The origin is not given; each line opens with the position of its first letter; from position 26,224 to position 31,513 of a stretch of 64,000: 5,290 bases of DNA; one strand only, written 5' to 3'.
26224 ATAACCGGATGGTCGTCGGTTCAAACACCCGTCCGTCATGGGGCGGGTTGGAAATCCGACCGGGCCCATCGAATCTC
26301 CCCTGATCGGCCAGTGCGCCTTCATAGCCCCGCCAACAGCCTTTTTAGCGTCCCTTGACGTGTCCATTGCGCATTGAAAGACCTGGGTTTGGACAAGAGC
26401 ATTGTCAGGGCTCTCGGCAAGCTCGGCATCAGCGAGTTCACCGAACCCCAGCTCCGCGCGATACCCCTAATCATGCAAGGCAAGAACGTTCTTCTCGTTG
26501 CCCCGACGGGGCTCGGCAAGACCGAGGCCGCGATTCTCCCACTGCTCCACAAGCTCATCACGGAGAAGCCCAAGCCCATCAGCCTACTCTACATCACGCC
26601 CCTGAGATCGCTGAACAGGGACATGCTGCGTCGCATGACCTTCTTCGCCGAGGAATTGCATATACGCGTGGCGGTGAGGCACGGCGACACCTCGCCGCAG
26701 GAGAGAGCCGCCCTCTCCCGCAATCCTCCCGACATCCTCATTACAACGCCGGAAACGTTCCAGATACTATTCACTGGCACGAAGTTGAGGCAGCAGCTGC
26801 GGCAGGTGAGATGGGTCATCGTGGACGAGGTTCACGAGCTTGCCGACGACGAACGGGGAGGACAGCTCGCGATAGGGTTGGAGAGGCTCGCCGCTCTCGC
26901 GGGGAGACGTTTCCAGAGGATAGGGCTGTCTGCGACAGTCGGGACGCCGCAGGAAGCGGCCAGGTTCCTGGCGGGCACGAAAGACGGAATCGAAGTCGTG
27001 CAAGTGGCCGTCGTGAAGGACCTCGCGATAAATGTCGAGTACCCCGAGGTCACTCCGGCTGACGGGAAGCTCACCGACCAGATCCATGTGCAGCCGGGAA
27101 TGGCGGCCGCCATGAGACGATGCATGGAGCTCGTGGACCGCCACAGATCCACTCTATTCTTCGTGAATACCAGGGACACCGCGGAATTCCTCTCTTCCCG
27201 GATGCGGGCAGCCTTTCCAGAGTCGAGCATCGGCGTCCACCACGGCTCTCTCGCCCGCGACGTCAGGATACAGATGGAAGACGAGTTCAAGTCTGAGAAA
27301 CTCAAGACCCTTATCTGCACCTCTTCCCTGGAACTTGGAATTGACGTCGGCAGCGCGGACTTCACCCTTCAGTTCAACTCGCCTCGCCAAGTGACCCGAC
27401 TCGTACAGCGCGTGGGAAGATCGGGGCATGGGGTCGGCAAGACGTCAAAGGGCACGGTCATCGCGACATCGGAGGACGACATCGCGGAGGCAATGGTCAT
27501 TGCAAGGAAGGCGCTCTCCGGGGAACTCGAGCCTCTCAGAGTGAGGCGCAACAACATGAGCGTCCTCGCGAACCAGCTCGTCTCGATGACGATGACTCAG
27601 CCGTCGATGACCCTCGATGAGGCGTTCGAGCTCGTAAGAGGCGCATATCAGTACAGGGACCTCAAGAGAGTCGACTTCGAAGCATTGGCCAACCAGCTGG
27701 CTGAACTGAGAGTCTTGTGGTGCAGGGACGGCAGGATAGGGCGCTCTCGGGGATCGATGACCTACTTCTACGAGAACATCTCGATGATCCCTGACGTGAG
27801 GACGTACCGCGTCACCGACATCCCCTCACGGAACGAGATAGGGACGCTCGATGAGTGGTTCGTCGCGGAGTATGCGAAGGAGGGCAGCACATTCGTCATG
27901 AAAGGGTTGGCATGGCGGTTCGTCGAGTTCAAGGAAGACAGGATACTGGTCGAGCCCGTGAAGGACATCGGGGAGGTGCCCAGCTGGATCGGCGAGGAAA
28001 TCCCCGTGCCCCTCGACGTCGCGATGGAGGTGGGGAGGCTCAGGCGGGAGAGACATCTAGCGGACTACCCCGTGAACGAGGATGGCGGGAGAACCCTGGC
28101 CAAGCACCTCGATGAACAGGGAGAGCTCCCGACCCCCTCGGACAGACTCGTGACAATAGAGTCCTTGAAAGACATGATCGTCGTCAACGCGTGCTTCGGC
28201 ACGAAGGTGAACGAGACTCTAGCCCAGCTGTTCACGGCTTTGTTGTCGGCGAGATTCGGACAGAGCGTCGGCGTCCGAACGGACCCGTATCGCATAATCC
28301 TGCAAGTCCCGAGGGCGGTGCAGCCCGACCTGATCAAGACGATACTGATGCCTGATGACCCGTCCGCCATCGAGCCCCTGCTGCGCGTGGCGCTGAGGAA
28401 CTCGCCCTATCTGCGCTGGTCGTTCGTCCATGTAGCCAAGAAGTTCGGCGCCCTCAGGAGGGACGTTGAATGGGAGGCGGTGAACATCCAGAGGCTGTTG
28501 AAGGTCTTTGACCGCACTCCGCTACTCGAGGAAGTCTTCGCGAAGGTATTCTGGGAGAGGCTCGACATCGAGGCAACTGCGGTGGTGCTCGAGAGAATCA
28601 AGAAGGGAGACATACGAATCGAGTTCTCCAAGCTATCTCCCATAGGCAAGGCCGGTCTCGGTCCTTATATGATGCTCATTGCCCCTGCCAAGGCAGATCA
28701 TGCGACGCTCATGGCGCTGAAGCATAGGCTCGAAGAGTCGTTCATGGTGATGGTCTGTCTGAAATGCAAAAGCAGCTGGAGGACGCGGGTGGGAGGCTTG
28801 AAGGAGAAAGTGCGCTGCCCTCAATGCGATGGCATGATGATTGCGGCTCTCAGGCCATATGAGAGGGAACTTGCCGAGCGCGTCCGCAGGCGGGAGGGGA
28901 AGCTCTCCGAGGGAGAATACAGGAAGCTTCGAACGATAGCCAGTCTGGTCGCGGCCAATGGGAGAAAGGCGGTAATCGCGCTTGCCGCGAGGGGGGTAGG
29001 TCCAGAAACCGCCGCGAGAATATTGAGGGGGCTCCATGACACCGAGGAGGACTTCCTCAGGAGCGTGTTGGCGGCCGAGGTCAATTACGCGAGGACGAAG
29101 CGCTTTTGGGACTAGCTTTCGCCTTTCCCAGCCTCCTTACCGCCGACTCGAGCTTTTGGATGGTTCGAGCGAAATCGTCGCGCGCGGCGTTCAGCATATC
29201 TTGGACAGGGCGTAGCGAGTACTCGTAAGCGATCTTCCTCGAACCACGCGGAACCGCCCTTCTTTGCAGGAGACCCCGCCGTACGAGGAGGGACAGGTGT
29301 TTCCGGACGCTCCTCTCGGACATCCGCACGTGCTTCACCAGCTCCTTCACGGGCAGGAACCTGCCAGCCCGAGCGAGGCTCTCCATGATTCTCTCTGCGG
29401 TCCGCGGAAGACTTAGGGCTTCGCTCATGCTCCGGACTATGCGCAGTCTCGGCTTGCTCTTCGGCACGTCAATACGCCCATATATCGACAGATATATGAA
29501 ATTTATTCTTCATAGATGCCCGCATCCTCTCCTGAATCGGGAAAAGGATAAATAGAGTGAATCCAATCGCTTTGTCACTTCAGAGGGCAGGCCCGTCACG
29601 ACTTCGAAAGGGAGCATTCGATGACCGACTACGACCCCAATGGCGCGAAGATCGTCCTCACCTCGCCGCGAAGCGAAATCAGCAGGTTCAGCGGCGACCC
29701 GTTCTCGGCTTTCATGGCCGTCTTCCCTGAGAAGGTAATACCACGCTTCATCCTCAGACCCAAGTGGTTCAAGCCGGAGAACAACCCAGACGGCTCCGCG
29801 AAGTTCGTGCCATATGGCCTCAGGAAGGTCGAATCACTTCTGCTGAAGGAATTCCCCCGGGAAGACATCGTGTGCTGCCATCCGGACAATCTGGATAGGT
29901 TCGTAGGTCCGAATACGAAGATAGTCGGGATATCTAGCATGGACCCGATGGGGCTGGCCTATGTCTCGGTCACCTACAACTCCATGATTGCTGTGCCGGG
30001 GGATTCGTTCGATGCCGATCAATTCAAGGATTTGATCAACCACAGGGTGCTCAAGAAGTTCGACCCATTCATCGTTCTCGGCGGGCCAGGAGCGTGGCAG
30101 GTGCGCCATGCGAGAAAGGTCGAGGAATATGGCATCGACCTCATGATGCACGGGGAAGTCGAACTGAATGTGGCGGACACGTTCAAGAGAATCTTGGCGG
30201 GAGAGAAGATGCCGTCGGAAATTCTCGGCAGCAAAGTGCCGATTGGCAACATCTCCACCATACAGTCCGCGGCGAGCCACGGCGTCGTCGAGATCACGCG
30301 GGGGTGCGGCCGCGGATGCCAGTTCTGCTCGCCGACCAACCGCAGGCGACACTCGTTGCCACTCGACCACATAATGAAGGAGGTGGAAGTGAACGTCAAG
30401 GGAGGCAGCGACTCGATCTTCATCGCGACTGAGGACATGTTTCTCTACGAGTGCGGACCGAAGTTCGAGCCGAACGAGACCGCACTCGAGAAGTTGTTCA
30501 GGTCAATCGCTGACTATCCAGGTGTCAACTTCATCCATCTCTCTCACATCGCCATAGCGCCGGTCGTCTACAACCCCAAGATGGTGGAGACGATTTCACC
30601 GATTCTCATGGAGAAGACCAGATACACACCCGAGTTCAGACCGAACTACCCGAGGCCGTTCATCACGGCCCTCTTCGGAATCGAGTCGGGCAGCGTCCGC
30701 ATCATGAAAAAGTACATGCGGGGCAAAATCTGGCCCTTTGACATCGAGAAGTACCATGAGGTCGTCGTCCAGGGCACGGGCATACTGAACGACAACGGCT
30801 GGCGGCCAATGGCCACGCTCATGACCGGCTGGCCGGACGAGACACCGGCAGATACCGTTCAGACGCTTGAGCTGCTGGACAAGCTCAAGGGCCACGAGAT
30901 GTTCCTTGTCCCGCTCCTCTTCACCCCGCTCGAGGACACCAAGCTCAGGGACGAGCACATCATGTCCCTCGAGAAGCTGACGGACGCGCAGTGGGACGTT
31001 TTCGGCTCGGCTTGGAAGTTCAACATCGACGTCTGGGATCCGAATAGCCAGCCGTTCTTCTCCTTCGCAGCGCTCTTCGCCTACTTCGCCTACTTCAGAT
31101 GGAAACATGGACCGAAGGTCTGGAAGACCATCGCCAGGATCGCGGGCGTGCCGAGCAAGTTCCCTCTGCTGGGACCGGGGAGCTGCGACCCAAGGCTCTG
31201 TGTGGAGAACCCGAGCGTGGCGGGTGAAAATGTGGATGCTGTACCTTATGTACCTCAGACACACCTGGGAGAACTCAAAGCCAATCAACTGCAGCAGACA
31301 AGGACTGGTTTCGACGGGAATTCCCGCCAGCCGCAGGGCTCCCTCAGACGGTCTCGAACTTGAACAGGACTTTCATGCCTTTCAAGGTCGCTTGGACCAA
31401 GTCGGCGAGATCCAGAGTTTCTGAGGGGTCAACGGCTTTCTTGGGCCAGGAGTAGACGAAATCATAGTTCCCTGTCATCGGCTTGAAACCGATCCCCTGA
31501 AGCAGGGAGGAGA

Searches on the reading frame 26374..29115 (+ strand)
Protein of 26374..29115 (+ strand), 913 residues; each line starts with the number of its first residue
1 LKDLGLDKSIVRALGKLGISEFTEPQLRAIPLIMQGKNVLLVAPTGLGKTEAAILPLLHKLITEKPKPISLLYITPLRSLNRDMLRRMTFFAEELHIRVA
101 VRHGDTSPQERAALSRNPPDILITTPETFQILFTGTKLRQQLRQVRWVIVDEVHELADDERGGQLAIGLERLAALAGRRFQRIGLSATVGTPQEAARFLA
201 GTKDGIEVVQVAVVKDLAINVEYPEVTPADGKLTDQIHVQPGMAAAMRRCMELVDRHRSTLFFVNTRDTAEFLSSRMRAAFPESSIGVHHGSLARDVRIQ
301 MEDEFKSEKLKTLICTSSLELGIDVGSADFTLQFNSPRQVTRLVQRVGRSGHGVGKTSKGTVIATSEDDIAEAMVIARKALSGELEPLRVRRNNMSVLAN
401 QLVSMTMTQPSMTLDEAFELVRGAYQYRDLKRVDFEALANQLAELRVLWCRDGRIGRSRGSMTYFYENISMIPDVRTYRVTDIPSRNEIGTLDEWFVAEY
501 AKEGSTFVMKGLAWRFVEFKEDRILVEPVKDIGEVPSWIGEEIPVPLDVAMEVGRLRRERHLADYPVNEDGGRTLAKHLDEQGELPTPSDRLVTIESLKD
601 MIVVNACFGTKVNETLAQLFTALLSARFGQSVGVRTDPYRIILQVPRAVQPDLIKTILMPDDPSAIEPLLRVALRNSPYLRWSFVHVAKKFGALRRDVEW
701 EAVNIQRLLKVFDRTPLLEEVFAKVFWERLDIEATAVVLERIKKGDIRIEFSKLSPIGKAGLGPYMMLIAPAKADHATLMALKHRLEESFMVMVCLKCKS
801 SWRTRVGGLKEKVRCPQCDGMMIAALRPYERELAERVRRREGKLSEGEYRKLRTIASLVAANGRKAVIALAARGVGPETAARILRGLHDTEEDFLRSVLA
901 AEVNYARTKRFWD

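Call 5: search_protein_families(library=pfam, proteins=[window:26374-29115:+], max_evalue=0.001)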
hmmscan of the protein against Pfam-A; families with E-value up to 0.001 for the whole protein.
window:26374-29115:+ (913 aa): 6 families
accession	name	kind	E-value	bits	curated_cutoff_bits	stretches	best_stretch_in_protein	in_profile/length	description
PF00270.35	DEAD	-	3.8e-37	128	26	1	23-191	1-163/167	DEAD/DEAH box helicase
PF08494.16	DEAD_assoc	-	1.5e-32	113.5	23.5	1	588-757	2-190/191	DEAD/H associated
PF00271.37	Helicase_C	-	1.5e-18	67.5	23.5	1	250-351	6-107/110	Helicase conserved C-terminal domain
PF19306.5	WH_Lhr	-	8.5e-17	61.5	27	1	381-530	4-162/168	Large helicase-related protein, winged helix domain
PF04851.21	ResIII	-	1.9e-10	41.3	22.5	1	35-189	22-162/164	Type III restriction enzyme, res subunit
PF22590.2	Cas3-like_C_2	-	8.4e-05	23.2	27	0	258-349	3-100/106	CRISPR-associated nuclease/helicase Cas3, C-terminal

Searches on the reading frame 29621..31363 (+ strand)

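Call 5: search_protein_families(library=pfam, proteins=[window:29621-31363:+], max_evalue=0.001)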
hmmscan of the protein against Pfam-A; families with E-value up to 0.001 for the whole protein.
window:29621-31363:+ (580 aa): 1 family
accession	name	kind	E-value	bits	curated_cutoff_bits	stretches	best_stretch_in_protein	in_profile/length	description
PF04055.27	Radical_SAM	-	5.2e-09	36.9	29.5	1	223-419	1-166/166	Radical SAM superfamily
